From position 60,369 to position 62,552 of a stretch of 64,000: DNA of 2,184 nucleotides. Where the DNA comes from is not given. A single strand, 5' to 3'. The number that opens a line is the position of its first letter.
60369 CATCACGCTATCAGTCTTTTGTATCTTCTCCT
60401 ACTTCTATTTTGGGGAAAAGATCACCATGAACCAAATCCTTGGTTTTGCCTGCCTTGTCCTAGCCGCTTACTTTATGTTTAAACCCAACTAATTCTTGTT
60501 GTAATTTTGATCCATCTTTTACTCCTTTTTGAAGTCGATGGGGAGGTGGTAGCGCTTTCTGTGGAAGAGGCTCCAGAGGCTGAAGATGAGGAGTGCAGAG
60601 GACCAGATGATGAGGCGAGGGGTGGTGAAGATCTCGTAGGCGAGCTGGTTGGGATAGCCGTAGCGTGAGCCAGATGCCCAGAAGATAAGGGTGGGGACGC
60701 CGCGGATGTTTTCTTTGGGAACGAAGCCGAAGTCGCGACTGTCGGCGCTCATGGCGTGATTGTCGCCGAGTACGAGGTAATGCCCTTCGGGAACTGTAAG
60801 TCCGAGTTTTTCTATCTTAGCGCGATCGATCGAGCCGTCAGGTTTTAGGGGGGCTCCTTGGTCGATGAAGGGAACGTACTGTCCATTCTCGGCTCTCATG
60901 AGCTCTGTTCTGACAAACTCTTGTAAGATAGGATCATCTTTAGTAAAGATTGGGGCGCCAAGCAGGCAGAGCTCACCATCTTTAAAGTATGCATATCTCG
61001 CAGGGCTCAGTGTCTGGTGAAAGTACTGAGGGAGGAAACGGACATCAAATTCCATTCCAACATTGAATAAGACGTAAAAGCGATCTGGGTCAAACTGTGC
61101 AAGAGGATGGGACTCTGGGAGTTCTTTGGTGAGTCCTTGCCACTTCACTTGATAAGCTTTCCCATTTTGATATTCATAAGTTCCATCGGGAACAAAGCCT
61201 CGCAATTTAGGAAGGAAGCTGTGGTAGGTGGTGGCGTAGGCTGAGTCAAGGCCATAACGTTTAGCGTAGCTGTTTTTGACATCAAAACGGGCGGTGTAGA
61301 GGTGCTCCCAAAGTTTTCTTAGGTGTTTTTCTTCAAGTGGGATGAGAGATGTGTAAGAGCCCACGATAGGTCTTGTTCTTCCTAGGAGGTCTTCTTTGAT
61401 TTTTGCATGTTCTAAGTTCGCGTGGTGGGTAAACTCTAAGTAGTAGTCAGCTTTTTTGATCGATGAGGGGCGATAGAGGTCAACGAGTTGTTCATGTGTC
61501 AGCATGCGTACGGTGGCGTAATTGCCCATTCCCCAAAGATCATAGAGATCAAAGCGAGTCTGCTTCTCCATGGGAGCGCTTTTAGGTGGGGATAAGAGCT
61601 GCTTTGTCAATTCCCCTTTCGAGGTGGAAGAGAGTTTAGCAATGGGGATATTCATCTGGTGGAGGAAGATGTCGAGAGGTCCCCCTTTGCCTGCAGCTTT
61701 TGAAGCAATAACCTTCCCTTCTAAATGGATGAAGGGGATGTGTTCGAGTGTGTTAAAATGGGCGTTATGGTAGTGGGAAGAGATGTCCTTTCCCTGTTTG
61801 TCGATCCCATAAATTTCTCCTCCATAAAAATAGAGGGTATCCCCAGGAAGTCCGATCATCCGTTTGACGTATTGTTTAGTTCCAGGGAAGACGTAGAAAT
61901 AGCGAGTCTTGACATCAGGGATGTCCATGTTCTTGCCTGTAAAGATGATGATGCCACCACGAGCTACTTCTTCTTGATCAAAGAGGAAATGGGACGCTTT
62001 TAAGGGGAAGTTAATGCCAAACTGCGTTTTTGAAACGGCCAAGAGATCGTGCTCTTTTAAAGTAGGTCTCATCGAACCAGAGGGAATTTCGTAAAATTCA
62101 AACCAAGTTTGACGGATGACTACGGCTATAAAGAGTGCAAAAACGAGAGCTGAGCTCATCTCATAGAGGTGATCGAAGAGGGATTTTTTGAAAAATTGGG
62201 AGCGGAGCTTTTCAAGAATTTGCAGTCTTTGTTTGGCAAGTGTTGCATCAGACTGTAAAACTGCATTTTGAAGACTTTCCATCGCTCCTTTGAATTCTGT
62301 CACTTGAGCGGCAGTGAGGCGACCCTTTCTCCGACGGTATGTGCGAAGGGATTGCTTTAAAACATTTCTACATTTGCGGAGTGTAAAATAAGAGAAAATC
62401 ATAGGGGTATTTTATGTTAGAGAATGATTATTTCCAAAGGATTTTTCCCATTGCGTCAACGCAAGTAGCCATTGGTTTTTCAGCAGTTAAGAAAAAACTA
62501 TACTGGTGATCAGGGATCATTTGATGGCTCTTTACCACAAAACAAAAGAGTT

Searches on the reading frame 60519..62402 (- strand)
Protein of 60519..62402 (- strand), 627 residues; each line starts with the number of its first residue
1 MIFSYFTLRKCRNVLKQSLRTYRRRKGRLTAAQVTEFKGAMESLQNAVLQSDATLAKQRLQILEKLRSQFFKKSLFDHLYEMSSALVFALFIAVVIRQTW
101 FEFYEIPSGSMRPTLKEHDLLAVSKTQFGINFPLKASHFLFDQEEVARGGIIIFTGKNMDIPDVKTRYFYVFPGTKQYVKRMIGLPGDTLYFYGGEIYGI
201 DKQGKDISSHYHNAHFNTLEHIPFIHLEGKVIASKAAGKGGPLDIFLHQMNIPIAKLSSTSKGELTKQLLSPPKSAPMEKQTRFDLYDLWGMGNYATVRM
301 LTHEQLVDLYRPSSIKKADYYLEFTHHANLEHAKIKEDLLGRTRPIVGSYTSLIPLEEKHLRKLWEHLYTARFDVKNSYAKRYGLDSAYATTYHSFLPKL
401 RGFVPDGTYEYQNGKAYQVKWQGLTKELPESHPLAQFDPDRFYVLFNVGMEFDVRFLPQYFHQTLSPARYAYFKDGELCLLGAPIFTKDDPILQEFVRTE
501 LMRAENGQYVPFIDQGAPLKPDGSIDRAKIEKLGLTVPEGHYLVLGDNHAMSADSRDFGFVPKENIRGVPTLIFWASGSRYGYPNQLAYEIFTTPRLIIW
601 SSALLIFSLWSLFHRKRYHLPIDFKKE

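Call 53: search_protein_families(library=pfam, proteins=[window:60519-62402:-], max_evalue=0.00001)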
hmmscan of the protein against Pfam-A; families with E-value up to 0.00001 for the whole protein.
window:60519-62402:- (627 aa): 1 family
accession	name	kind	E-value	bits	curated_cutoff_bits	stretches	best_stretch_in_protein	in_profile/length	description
PF10502.14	Peptidase_S26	-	8.1e-32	110.9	22.9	2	81-211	3-103/168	Signal peptidase, peptidase S26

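Call 60: find_homologous_proteins(query=window:60519-62402:-, max_evalue=1e-20)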
Query window:60519-62402:- (627 aa): 1488 proteins with E <= 1e-20 among 7301 candidates; the best 120 are listed.
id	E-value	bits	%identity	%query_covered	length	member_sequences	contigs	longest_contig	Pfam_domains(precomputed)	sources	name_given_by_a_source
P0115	0.0e+0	1451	100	100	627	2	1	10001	PF10502.15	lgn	-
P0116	0.0e+0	1050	71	100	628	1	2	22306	PF10502.15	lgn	-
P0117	4.1e-285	966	65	100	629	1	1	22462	PF10502.15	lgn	-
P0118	3.1e-208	712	67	70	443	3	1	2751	PF10502.15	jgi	-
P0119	2.2e-199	682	50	99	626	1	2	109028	PF10502.15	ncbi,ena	-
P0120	1.4e-198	680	51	96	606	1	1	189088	PF10502.15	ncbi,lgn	-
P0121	1.4e-197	676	49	99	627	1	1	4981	PF10502.15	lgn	-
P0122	4.0e-197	675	50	99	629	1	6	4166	PF10502.15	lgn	-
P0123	1.4e-196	673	48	99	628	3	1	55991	PF10502.15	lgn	-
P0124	1.1e-195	670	49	99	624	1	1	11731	PF10502.15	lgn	-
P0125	2.0e-195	669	49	100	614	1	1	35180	PF10502.15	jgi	jgi:signal peptidase I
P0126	5.1e-194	665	49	99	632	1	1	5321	PF10502.15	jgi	jgi:signal peptidase I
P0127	1.0e-193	664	50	99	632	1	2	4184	PF10502.15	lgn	-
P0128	1.4e-193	663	49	98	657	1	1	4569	PF10502.15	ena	-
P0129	2.7e-192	659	48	99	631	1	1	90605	PF10502.15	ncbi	-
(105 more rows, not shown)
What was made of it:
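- The best named LepB hits are Chlamydiota at about 48-50% identity (call 60).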
